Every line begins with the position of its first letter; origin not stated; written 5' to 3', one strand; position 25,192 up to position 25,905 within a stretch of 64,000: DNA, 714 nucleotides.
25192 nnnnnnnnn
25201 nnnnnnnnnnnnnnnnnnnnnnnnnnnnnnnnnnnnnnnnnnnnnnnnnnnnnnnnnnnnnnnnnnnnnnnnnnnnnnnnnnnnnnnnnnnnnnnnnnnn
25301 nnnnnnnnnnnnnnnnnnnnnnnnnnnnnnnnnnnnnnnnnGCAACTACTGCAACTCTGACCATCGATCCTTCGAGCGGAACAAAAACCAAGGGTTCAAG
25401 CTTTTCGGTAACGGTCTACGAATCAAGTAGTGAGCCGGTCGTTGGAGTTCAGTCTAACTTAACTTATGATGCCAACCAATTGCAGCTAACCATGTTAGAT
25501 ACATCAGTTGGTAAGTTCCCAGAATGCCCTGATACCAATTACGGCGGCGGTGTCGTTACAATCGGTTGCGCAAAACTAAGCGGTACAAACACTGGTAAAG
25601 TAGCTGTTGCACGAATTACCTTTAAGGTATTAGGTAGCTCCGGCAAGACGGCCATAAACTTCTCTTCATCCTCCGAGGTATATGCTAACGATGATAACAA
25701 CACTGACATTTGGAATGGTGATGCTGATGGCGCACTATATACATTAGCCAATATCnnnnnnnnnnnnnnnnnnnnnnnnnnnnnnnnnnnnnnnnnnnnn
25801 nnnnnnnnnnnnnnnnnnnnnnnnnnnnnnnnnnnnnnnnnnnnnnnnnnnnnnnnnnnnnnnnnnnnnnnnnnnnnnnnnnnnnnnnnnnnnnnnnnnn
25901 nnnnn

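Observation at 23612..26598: Translationally coupled dockerin protein and membrane-anchored cohesin protein: a minimal surface-tethering pair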

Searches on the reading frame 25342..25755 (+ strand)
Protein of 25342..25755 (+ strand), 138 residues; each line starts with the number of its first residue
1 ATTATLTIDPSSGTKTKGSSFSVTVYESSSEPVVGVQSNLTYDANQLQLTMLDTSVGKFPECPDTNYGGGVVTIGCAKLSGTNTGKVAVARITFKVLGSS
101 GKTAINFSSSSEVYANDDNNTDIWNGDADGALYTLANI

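Call 35: search_solved_structures(query=A4, max_evalue=1, show_alignments=2)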
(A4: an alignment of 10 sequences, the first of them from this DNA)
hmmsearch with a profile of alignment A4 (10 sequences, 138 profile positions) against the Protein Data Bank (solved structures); distinct sequences matched with E-value up to 1: 32.
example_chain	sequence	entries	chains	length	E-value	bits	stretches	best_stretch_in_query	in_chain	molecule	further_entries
3l8q_A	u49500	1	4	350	6.3e-08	35.9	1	68-135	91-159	Cellulosomal scaffoldin adaptor protein B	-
1zv9_A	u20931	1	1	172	1.8e-05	27.9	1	69-135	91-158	Cellulosomal scaffoldin adaptor protein B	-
1qzn_A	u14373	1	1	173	1.9e-05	27.9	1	69-135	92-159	cellulosomal scaffoldin adaptor protein B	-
3f2l_A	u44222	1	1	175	2e-05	27.8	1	69-135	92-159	Cellulosomal scaffoldin adaptor protein B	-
3bwz_A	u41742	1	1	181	2.1e-05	27.7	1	33-135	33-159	Cellulosomal scaffoldin adaptor protein B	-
1g1k_A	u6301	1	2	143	4.1e-05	26.8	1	17-135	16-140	SCAFFOLDING PROTEIN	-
2vn5_A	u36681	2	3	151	4.4e-05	26.7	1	18-135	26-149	SCAFFOLDING PROTEIN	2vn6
1tyj_A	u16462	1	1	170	0.00019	24.6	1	16-128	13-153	cellulosomal scaffoldin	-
2y3n_A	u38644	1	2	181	0.00023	24.3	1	15-127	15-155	CELLULOSOMAL SCAFFOLDIN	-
4u3s_A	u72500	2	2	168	0.005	20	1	12-70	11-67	Cellulosomal scaffoldin adaptor protein B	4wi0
3fnk_A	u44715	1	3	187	0.011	18.9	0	17-69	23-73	Cellulosomal scaffoldin adaptor protein B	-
2jh2_A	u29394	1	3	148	0.013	18.6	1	16-112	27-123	O-GLCNACASE NAGJ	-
2ozn_A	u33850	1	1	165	0.014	18.5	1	16-112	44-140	O-GlcNAcase nagJ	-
5g5d_A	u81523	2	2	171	0.017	18.3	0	14-52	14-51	CELLULOSOME ANCHORING PROTEIN COHESIN REGION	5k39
2o4e_A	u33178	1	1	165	0.017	18.2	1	16-112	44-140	O-GlcNAcase nagJ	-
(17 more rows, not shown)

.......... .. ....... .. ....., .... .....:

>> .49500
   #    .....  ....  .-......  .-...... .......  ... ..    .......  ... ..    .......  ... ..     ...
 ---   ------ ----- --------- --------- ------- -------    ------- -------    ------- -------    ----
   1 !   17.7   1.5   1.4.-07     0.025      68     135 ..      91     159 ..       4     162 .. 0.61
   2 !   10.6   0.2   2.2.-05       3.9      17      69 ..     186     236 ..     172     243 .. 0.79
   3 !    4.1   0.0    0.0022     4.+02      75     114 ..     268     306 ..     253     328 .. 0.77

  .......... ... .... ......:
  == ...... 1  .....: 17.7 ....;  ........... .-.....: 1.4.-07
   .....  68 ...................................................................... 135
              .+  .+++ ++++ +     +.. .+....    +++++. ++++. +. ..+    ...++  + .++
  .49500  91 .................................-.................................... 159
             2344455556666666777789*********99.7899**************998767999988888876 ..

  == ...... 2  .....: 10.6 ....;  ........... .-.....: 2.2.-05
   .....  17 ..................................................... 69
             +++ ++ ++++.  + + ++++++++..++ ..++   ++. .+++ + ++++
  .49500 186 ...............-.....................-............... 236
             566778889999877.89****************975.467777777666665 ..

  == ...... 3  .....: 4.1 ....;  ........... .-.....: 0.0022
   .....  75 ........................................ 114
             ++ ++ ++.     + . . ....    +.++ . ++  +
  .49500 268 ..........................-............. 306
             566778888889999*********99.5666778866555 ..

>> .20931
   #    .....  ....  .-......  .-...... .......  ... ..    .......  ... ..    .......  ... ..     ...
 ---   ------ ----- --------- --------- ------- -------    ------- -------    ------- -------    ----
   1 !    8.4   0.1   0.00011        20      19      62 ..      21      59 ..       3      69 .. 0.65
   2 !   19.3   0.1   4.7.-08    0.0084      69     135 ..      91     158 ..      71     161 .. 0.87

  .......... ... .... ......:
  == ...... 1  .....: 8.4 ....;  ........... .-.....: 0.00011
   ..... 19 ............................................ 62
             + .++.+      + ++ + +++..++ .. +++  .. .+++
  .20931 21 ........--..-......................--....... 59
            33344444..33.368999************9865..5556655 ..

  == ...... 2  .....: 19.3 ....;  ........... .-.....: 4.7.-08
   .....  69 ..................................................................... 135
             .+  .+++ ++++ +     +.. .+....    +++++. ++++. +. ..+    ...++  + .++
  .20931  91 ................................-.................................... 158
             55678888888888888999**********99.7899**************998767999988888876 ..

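Call 75: search_protein_representatives(alignment_id=A9)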
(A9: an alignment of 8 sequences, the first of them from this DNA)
Query: 8 sequences, 135 profile positions. Proteins with E-value up to 0.001 (for the whole library): 9607; up to 1e-10: 2703; up to 1e-30: 169. The best 150 are listed.
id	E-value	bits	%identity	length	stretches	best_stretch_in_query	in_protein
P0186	3.4e-83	292.5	-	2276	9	5-129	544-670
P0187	4.5e-71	253.3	-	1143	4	2-132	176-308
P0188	3.2e-69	247.3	-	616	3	3-135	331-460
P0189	6.4e-66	236.6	-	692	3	2-135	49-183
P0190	5.3e-65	233.6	-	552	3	4-132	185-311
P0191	2.8e-59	215.1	-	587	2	1-135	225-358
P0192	5.3e-58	210.9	-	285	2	3-133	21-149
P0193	6.1e-57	207.5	-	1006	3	3-128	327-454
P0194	3.0e-56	205.3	-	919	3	3-111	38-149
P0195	8.0e-56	203.9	-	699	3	4-132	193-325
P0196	1.4e-53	196.6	-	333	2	1-135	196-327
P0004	5.6e-52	191.5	-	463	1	1-135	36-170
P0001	1.1e-51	190.5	-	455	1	1-135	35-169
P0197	1.2e-51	190.4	-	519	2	2-127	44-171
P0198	7.5e-51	187.8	-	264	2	5-131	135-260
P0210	3.8e-45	169.3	-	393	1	1-135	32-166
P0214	1.1e-44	167.9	-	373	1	1-135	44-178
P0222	2.5e-43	163.5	-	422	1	1-135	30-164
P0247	7.6e-40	152.2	-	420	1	1-135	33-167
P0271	1.7e-37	144.6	-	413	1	1-135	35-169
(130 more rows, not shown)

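Call 76: search_protein_families(library=pfam, proteins=[P0186, P0187, P0188, P0189, P0210, P0214, P0222, P0247, P0271, P0192], max_evalue=0.001)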
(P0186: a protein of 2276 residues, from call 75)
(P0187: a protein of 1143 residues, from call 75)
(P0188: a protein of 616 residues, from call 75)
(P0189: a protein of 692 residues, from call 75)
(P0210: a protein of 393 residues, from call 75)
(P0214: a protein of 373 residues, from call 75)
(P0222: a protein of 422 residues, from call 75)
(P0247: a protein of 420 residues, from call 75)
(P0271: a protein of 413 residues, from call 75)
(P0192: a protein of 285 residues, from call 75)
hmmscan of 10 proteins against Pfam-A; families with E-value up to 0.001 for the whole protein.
P0186 (2276 aa): 5 families
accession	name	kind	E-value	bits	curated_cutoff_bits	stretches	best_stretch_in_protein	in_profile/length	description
PF00963.24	Cohesin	-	1.4e-82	275.2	24.1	9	549-675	5-137/139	Cohesin domain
PF17957.7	Big_7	-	2.4e-36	124.7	24.1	2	697-765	1-70/70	Bacterial Ig domain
PF00041.27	fn3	-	4.3e-22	78.6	25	3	1668-1749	2-82/84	Fibronectin type III domain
PF00404.24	Dockerin_1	-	4.2e-07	30.5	22.9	1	2224-2271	1-53/57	Dockerin type I domain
PF25788.1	Ig_Rha78A_N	-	7e-06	26.7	27.4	0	834-876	58-100/105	Rha78A-like, N-terminal immunoglobulin domain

P0187 (1143 aa): 8 families
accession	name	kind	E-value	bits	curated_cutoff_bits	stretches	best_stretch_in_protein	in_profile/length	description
PF00963.24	Cohesin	-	5.1e-34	117.9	24.1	4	184-305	5-132/139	Cohesin domain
PF00041.27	fn3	-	6.5e-30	103.6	25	4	998-1073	2-78/84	Fibronectin type III domain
PF18370.7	RGI_lyase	-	5.8e-17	62.3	27.8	0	1005-1058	11-68/86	Rhamnogalacturonan I lyases beta-sheet domain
PF25523.1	Ig_RIMBP2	-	5.3e-09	36.4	27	0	1004-1077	11-97/105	RIMBP2-like, immunoglobulin-like domain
PF06486.16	DUF1093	-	1.6e-07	32.3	26.3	0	768-786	23-45/81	Protein of unknown function (DUF1093)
PF00404.24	Dockerin_1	-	4.3e-07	30.5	22.9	1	1088-1135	1-52/57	Dockerin type I domain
PF25788.1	Ig_Rha78A_N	-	2.6e-06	28.1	27.4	0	624-698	17-101/105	Rha78A-like, N-terminal immunoglobulin domain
PF21470.2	BppU-like_C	-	0.00016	22.1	27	0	842-871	28-57/59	Minor structural protein 5-like, C-terminal domain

P0188 (616 aa): 1 family
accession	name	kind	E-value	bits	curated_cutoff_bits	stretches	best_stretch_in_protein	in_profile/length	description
PF00963.24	Cohesin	-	4.4e-20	72.7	24.1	3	53-167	9-135/139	Cohesin domain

P0189 (692 aa): 4 families
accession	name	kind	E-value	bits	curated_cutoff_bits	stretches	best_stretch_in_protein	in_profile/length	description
PF01833.30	TIG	-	5e-32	110.2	20.9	2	472-553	1-84/84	IPT/TIG domain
PF00963.24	Cohesin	-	1.3e-29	103.6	24.1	3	58-158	6-116/139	Cohesin domain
PF00404.24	Dockerin_1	-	2e-08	34.7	22.9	1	642-687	1-53/57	Dockerin type I domain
PF20144.5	TIG_SUH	-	1e-06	29.3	24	0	472-531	2-58/94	TIG domain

P0210 (393 aa): 2 families
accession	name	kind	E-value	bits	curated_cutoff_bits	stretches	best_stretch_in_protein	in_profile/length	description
PF13620.12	CarboxypepD_reg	-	4e-07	30.7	32.3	1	229-291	5-75/82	Carboxypeptidase regulatory-like domain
PF00963.24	Cohesin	-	0.00036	21.2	24.1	1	51-154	17-127/139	Cohesin domain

P0214 (373 aa): 1 family
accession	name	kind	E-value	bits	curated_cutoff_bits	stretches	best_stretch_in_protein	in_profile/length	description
PF00963.24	Cohesin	-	4.9e-06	27.2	24.1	1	54-166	8-128/139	Cohesin domain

P0222 (422 aa): 4 families
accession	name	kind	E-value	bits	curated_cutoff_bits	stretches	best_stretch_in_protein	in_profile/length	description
PF13620.12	CarboxypepD_reg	-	7.5e-10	39.5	32.3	1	237-300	3-74/82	Carboxypeptidase regulatory-like domain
PF00963.24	Cohesin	-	4.7e-07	30.5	24.1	1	43-139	9-116/139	Cohesin domain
PF24025.1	Ig_DR_A0283-like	-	1.5e-06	28.8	27.1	1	229-283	2-63/102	DR_A0283-like, Ig-like domain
PF02369.22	Big_1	-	0.00095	19.7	34.9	1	236-295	21-90/93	Bacterial Ig-like domain (group 1)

P0247 (420 aa): 4 families
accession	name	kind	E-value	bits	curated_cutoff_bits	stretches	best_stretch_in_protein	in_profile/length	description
PF00963.24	Cohesin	-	3.5e-11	43.9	24.1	1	48-155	11-128/139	Cohesin domain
PF13620.12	CarboxypepD_reg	-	1.9e-08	35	32.3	1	248-309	2-71/82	Carboxypeptidase regulatory-like domain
PF17802.7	SpaA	-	0.00023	21.7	23.1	0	249-293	5-57/91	Prealbumin-like fold domain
PF07495.19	Y_Y_Y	-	0.00069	19.9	26.6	0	274-306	24-56/65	Y_Y_Y domain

P0271 (413 aa): 4 families
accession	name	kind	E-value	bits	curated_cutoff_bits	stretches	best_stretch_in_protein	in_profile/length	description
PF13620.12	CarboxypepD_reg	-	3.8e-09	37.2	32.3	1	252-315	2-72/82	Carboxypeptidase regulatory-like domain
PF24025.1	Ig_DR_A0283-like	-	2.8e-07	31.2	27.1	1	247-298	4-62/102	DR_A0283-like, Ig-like domain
PF17802.7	SpaA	-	2.5e-05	24.8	23.1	1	258-304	9-64/91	Prealbumin-like fold domain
PF24107.1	DUF7382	-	3.1e-05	24.2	27.4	1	248-295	18-63/65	Domain of unknown function (DUF7382)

P0192 (285 aa): 1 family
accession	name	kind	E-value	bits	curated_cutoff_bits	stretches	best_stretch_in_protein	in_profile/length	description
PF16773.11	Phage_SSB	-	0.00071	20.1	25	0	34-95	53-114/119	Lactococcus phage single-stranded DNA binding protein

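Call 79: list_cluster_members(proteins=[P0186, P0187, P0189, P0188, P0210, P0222, P0247, P0271, P0214, P0190])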
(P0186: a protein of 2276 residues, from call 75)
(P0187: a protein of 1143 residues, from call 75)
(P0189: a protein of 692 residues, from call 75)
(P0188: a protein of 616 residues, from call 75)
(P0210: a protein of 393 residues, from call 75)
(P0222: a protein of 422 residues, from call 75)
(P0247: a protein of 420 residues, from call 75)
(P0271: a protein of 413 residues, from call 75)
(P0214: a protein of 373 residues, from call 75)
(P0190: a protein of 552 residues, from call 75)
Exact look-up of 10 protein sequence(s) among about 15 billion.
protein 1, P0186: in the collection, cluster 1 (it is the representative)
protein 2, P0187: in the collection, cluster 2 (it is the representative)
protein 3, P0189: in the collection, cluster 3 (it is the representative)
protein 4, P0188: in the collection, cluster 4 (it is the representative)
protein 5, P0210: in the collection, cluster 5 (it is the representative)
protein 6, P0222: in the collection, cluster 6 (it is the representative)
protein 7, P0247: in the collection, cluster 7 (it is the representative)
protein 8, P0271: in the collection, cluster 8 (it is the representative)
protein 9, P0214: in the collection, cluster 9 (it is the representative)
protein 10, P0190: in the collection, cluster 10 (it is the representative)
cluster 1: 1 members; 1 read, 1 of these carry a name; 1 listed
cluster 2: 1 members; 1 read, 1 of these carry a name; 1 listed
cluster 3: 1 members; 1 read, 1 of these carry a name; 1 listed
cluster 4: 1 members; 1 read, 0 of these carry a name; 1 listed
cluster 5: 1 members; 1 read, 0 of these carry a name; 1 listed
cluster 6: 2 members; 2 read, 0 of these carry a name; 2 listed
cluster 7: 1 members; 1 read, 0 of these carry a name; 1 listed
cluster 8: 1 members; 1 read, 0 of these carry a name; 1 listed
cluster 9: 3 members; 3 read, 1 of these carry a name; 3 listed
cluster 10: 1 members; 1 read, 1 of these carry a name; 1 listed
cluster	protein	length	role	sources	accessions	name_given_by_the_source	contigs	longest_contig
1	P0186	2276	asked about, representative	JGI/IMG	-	hypothetical protein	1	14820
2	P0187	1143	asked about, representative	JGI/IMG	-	chitodextrinase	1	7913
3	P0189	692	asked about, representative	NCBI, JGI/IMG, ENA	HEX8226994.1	MAG TPA: IPT/TIG domain-containing protein [Candidatus Saccharimonadales bacterium] | hypothetical protein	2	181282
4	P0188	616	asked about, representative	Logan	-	-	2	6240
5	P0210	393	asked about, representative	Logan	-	-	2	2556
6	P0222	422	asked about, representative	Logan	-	-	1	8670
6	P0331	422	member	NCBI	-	-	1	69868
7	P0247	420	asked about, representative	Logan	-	-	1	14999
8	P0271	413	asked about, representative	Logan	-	-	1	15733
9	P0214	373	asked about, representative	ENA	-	-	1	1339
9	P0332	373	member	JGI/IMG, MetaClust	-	\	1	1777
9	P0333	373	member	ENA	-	-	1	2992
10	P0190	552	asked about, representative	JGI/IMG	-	hypothetical protein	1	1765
